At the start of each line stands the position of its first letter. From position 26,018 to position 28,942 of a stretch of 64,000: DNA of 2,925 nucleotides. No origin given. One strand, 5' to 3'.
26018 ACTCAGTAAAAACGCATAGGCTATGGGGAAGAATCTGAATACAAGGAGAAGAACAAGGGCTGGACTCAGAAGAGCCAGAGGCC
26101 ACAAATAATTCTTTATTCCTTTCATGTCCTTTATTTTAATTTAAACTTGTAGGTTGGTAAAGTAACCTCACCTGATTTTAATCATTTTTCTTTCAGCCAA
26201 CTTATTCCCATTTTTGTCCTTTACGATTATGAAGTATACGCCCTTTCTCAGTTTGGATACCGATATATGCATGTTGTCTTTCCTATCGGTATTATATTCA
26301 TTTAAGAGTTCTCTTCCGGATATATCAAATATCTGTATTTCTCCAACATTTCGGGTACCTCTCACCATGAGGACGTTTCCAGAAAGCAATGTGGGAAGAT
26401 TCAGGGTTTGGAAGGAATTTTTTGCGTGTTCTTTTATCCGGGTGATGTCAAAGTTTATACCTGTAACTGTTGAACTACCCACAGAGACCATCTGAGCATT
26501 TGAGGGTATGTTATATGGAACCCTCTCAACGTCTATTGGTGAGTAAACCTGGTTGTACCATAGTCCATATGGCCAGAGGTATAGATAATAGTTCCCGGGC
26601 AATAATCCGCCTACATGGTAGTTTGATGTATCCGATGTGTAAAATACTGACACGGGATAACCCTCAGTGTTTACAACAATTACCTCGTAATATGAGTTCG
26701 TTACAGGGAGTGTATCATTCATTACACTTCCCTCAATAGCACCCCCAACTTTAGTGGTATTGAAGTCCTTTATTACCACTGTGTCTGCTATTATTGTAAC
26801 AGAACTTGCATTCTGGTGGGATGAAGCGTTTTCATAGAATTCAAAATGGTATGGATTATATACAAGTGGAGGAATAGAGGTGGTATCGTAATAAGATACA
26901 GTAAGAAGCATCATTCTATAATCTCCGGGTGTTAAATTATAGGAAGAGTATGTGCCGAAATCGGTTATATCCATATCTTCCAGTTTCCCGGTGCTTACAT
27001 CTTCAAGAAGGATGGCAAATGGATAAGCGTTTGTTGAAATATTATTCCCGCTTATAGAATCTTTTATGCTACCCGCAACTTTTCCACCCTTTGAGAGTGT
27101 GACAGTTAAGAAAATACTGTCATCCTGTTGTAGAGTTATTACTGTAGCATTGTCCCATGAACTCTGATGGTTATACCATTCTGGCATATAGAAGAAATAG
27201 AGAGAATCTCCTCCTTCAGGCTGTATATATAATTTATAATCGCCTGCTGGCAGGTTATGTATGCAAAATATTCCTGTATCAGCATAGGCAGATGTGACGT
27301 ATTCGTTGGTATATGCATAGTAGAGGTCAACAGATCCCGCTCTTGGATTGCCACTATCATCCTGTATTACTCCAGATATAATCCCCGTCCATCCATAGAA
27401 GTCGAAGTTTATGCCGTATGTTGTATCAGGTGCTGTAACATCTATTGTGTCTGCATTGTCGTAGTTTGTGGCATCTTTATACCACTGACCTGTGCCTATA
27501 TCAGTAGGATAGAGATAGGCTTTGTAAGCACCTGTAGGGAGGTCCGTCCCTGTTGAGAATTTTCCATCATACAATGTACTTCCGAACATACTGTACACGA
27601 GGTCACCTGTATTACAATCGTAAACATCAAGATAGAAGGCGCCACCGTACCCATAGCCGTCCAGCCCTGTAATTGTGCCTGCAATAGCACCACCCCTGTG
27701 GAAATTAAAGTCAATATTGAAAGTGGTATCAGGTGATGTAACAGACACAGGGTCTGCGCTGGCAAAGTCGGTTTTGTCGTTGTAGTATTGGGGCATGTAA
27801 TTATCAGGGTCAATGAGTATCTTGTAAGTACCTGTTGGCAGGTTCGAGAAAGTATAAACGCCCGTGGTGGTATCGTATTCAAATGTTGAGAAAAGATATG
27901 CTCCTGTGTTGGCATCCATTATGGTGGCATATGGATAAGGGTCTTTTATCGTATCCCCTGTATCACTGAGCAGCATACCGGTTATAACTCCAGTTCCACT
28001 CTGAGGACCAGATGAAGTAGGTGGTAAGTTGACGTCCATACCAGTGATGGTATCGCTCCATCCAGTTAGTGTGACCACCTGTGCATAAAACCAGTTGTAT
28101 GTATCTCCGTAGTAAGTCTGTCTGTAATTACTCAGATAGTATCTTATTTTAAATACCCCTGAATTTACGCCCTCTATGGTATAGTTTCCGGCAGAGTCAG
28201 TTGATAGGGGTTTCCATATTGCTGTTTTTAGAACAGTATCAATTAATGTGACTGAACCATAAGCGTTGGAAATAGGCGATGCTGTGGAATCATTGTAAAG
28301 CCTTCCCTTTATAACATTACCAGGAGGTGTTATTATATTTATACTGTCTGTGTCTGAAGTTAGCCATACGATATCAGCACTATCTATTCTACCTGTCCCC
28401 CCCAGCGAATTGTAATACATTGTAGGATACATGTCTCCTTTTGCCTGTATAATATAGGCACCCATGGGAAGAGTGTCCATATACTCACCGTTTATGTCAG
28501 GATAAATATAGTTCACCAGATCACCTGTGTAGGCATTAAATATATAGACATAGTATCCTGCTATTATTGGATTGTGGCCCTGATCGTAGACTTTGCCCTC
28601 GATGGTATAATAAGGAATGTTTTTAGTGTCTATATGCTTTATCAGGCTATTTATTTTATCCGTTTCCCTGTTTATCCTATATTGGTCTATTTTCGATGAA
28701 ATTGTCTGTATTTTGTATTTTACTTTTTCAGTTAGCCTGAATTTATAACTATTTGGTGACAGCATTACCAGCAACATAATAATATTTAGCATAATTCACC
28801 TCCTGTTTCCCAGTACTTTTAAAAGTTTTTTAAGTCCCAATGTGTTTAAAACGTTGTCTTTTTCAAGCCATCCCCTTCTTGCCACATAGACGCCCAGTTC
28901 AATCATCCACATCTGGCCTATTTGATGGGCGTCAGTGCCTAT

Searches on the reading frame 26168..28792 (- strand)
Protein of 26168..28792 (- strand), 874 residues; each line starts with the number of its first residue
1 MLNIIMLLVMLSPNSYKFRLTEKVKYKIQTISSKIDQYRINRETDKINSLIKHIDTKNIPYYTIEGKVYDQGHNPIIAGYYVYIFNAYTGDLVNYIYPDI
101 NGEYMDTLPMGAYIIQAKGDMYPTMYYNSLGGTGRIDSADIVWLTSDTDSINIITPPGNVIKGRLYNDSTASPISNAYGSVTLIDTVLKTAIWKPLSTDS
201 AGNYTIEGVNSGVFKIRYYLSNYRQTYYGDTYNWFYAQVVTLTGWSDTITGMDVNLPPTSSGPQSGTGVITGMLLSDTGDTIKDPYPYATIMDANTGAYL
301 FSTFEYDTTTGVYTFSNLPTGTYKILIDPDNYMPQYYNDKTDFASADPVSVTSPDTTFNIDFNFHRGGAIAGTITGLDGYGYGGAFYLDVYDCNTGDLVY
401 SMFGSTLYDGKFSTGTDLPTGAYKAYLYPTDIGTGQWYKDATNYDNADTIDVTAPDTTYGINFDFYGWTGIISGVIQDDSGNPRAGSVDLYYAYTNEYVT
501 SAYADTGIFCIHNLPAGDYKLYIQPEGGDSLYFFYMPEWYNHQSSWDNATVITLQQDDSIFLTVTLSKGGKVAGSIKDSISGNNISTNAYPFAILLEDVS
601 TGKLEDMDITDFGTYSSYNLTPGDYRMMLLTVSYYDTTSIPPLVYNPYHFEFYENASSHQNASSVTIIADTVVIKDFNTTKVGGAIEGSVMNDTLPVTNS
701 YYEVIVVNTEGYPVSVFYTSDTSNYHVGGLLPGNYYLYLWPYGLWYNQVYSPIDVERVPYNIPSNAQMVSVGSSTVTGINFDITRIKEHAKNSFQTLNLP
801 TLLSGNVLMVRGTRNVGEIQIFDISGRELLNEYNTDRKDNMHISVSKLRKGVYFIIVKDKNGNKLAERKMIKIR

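Call 64: find_encoding_contigs(protein=window:26168-28792:-, flank=1000, max_places=5)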
Protein window:26168-28792:- (874 aa): 3 contigs read that carry it; 2 places shown.
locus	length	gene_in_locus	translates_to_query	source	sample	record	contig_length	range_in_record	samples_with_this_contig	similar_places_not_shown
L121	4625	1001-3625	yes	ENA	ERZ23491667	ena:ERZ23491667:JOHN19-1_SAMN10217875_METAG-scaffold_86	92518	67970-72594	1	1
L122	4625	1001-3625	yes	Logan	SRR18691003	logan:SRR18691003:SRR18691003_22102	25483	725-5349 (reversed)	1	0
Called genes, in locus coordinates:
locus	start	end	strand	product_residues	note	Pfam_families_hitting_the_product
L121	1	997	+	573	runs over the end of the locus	PF14716:HHH_8, PF00633:HHH (faint), PF12836:HHH_3 (faint), PF14520:HHH_5, PF14792:DNA_pol_B_palm (weak), PF14791:DNA_pol_B_thumb, PF02811:PHP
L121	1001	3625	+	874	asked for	PF13620:CarboxypepD_reg (faint), PF13715:CarbopepD_reg_2 (faint), PF18962:Por_Secre_tail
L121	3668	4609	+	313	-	PF00528:BPD_transp_1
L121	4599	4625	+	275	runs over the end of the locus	PF00528:BPD_transp_1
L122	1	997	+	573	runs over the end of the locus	PF14716:HHH_8, PF00633:HHH (faint), PF12836:HHH_3 (faint), PF14520:HHH_5, PF14792:DNA_pol_B_palm (weak), PF14791:DNA_pol_B_thumb, PF02811:PHP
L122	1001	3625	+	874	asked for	PF13620:CarboxypepD_reg (faint), PF13715:CarbopepD_reg_2 (faint), PF18962:Por_Secre_tail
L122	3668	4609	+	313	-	PF00528:BPD_transp_1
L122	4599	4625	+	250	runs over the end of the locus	?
